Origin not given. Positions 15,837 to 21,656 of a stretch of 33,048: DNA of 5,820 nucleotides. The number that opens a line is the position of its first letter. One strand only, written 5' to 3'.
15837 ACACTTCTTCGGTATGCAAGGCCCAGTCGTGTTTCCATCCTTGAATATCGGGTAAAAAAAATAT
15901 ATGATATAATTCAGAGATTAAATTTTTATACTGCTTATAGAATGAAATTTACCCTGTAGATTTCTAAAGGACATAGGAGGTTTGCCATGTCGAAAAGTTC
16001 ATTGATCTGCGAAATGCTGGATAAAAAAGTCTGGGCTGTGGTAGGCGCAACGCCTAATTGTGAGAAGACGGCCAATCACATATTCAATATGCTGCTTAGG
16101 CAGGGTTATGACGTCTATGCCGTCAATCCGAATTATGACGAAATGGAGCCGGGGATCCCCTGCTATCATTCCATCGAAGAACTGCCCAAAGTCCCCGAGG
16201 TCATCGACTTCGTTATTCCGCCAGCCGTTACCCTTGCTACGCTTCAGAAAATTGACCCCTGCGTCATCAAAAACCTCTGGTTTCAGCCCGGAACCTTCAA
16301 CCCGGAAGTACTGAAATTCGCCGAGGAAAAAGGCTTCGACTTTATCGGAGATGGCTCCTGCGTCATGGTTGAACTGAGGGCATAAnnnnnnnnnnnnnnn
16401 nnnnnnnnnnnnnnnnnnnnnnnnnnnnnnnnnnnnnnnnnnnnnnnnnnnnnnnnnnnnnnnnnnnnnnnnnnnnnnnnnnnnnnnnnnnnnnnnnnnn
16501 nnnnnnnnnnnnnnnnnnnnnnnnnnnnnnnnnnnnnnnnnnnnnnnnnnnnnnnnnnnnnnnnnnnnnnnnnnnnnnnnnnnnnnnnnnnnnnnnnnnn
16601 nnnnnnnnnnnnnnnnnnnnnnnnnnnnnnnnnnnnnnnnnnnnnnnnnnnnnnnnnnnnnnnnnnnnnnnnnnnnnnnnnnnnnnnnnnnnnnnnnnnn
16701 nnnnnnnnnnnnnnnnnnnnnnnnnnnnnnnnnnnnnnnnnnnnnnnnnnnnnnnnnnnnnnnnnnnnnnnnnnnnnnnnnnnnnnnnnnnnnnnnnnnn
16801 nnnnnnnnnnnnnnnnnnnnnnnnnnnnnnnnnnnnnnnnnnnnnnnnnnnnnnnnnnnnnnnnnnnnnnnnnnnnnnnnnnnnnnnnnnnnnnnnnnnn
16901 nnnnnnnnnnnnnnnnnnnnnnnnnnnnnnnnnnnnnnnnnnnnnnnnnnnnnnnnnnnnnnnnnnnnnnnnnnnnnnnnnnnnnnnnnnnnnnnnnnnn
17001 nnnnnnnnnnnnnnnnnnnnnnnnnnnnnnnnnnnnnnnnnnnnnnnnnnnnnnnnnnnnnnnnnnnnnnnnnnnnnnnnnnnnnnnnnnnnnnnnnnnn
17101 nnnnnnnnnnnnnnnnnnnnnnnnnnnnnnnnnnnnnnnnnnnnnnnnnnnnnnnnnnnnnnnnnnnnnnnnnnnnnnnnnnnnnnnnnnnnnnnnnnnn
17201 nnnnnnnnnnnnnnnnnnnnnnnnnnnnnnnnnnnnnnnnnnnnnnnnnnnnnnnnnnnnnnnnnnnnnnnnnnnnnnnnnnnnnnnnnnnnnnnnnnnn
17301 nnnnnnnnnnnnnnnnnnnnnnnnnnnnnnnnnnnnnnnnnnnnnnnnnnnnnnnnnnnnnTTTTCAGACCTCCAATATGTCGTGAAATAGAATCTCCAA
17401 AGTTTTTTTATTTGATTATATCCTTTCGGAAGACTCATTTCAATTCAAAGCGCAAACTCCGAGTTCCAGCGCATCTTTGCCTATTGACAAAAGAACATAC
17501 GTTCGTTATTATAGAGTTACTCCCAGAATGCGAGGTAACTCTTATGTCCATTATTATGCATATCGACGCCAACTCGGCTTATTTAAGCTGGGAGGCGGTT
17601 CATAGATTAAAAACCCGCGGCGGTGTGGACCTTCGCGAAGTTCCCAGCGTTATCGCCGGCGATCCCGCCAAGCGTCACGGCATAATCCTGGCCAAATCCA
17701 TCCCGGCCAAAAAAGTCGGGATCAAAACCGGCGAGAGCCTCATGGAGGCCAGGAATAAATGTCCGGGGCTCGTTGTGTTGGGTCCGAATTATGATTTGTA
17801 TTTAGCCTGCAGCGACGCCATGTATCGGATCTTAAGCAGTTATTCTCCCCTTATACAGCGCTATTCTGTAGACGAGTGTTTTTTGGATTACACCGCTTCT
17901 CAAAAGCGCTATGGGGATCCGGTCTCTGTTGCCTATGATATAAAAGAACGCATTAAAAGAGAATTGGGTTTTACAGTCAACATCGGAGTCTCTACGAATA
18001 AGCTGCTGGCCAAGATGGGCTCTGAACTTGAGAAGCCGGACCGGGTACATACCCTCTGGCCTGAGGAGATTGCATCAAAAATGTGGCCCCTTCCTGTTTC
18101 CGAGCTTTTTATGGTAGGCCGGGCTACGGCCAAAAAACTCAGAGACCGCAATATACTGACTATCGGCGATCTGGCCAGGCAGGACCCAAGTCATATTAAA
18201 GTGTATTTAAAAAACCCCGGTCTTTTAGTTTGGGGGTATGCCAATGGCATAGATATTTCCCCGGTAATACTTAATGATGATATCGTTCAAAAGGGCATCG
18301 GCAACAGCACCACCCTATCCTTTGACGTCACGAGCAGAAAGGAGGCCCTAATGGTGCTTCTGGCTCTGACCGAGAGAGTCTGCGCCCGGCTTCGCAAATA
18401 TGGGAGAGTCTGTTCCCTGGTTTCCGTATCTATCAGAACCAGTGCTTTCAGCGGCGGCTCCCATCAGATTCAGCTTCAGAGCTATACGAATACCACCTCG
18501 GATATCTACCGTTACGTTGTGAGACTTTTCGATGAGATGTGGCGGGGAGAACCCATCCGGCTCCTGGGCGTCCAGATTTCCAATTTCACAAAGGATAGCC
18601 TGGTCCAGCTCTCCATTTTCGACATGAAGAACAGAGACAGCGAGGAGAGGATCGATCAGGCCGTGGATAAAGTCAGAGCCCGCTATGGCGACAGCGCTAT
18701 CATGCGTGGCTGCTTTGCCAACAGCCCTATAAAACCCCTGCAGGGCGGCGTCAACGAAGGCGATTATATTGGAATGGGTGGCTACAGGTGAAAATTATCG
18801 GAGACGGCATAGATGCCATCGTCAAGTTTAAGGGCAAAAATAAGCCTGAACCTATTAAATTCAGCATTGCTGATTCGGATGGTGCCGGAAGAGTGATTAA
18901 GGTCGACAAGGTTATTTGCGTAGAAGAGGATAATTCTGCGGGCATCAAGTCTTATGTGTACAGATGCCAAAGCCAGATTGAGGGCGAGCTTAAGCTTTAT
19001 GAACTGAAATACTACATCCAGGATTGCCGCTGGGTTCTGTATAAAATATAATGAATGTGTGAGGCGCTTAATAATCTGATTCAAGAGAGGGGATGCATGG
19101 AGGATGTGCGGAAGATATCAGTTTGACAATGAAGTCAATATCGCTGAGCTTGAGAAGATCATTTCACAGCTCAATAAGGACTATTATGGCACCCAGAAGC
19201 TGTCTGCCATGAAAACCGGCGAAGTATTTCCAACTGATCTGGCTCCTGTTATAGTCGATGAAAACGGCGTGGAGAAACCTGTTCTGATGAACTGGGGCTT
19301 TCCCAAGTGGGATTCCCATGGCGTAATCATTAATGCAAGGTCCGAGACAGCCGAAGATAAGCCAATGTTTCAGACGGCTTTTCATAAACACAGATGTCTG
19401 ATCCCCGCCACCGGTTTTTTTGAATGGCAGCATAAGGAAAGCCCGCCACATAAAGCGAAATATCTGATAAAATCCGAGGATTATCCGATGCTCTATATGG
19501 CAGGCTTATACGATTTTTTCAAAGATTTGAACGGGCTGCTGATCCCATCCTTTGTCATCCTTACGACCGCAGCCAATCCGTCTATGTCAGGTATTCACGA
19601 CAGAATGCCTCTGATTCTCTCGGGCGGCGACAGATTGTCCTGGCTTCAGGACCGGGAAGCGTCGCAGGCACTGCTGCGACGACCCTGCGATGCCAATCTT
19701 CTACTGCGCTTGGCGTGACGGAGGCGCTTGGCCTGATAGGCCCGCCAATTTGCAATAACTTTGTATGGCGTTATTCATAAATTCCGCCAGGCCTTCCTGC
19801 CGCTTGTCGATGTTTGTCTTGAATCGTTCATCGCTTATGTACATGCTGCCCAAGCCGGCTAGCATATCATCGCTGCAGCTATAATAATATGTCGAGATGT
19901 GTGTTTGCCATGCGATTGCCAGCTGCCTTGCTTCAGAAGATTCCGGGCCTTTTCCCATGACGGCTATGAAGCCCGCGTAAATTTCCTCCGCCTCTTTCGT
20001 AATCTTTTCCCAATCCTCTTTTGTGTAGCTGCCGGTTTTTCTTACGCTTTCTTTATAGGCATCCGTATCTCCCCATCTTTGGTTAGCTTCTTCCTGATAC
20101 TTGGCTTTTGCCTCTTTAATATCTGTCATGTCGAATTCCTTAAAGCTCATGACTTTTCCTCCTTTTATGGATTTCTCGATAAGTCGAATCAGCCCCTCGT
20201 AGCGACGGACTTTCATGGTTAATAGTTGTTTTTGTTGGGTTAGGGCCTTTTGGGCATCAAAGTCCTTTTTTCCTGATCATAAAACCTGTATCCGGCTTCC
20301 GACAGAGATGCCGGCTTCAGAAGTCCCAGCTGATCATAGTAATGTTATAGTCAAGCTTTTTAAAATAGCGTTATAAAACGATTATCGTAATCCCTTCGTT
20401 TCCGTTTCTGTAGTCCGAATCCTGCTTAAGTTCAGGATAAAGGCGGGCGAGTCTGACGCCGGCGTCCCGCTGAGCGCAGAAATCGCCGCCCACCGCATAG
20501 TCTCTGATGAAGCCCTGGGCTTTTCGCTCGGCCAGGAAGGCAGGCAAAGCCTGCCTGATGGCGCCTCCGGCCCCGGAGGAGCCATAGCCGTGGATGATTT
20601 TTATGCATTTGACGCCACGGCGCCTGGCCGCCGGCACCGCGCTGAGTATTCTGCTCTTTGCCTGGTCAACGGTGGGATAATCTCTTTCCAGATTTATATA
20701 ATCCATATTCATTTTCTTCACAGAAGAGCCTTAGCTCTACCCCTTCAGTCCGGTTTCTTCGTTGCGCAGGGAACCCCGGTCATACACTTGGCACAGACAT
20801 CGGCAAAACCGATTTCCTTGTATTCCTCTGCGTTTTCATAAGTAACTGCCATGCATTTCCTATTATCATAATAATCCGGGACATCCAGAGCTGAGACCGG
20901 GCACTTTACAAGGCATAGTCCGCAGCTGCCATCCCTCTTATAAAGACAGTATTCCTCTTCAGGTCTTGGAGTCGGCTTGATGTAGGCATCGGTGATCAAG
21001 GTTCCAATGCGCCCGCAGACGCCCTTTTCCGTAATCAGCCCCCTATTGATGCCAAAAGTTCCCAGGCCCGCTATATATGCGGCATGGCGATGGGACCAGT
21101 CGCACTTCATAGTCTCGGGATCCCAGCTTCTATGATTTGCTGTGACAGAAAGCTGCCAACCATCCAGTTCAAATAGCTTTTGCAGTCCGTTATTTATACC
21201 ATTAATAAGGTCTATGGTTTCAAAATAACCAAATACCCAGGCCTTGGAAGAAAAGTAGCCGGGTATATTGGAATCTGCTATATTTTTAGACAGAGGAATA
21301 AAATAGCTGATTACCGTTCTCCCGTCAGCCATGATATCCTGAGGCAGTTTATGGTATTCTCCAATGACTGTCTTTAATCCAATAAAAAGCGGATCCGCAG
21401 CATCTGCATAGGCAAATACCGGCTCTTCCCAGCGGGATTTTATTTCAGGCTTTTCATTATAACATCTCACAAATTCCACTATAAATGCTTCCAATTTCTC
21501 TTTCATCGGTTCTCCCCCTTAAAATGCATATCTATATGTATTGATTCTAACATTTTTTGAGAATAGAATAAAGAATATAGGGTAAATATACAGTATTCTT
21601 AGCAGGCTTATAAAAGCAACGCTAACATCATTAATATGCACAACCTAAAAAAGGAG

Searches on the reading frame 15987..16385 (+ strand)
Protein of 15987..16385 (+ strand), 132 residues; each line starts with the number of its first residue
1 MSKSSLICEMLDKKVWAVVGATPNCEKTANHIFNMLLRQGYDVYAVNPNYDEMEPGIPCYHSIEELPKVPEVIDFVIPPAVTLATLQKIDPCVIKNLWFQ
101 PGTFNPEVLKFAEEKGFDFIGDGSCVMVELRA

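Call 48: search_protein_families(library=pfam, proteins=[window:15987-16385:+])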
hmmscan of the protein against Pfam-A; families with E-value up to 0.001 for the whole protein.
window:15987-16385:+ (132 aa): 2 families
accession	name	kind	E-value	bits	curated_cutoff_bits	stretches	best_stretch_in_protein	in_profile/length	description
PF13380.12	CoA_binding_2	-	7.5e-29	101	22.8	1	14-130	1-115/116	CoA binding domain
PF02629.25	CoA_binding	-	8.2e-05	23.7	22.3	1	17-75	7-66/97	CoA binding domain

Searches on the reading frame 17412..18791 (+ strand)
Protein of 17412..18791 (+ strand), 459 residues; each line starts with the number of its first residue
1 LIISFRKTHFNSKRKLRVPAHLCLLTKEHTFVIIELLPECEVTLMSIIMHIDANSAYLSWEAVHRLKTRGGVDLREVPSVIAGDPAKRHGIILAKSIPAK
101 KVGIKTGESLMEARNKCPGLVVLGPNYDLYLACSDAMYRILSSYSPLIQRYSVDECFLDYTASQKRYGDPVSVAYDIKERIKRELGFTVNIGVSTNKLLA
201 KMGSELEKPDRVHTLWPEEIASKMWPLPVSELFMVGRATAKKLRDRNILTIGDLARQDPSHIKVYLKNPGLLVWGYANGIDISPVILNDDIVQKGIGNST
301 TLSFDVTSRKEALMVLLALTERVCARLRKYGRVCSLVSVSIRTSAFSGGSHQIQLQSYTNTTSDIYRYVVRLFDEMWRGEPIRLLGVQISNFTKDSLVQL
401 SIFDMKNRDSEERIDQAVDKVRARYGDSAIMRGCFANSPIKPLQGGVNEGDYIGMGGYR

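Call 41: search_protein_families(library=pfam, proteins=[window:17412-18791:+])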
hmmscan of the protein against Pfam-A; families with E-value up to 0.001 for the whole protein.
window:17412-18791:+ (459 aa): 3 families
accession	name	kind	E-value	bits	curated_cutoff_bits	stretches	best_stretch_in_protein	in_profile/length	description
PF00817.25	IMS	-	4.8e-36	124.3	23.2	1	51-204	1-147/148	impB/mucB/samB family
PF11799.13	IMS_C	-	6.3e-30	104.2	20.7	1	294-401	2-108/109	impB/mucB/samB family C-terminal domain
PF11798.14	IMS_HHH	-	1.8e-06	28.3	24.4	1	217-248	1-32/32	IMS family HHH motif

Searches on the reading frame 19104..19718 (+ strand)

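Call 41: search_protein_families(library=pfam, proteins=[window:19104-19718:+])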
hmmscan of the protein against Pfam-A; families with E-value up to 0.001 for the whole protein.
window:19104-19718:+ (204 aa): 1 family
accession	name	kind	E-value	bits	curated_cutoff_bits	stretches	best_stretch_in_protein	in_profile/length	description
PF02586.19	SRAP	-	1.8e-44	152.3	27.1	1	1-190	1-193/214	SOS response associated peptidase (SRAP)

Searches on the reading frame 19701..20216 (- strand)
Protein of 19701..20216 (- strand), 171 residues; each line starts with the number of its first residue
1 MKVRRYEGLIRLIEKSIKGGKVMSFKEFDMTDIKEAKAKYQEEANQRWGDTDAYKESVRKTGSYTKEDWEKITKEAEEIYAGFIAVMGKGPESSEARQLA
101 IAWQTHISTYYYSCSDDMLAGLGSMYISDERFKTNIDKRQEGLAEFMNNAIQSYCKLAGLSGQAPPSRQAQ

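Call 47: search_protein_families(library=pfam, proteins=[window:19701-20216:-])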
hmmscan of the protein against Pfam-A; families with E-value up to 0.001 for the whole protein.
window:19701-20216:- (171 aa): 1 family
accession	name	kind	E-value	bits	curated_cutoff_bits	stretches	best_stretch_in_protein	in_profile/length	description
PF07739.18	TipAS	-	9.1e-39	133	23.8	1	40-154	1-117/117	TipAS antibiotic-recognition domain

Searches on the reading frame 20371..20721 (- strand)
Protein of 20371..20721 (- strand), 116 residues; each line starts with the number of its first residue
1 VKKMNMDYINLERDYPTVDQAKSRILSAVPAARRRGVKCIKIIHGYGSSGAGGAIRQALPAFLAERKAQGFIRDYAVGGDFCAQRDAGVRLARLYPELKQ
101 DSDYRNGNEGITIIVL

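Call 47: search_protein_families(library=pfam, proteins=[window:20371-20721:-])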
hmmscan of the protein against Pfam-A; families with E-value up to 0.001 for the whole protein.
window:20371-20721:- (116 aa): 1 family
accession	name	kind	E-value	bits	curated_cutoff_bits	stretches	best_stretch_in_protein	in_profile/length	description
PF01713.27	Smr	-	1e-08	35.6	25.7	1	17-67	7-54/77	Smr domain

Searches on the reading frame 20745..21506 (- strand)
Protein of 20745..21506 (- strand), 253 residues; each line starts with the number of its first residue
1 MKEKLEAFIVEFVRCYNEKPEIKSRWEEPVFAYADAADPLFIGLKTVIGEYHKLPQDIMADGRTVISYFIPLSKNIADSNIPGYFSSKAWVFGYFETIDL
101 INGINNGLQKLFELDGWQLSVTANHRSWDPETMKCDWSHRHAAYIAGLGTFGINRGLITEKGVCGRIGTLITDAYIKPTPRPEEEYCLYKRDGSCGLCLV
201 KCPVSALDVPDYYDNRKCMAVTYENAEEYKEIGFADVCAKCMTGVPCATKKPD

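Call 47: search_protein_families(library=pfam, proteins=[window:20745-21506:-])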
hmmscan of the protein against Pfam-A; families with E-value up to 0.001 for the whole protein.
window:20745-21506:- (253 aa): 1 family
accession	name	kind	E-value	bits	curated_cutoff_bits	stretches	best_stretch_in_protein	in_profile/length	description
PF13484.11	Fer4_16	-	0.00057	21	30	0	193-241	3-59/66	4Fe-4S double cluster binding domain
